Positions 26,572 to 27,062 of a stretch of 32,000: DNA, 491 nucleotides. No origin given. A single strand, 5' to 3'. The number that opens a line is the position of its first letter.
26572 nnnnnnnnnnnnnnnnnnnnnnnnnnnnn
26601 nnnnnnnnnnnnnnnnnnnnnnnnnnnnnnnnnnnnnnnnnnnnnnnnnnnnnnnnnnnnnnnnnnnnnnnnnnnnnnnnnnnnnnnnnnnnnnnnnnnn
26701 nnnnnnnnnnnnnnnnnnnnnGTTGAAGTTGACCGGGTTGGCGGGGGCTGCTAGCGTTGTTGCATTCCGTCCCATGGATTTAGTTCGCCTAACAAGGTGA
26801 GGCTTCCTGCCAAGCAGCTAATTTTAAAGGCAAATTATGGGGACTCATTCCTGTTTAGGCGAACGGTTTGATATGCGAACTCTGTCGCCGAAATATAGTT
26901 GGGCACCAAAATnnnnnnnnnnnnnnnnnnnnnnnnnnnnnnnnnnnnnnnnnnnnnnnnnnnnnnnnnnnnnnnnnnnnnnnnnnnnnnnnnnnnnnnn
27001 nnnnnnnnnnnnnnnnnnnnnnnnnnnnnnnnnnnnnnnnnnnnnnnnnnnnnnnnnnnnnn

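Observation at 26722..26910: Duplicated ~190-bp ORF-less module (second copy 30232-30420): long attC plus a conserved promoter-like box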

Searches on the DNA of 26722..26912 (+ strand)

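Call 16: search_dna_similar(query=window:26722-26912:+, collection=plasmids, mode=distant, max_evalue=0.01)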
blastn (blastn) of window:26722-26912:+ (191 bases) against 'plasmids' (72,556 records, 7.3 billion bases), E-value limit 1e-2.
No match.
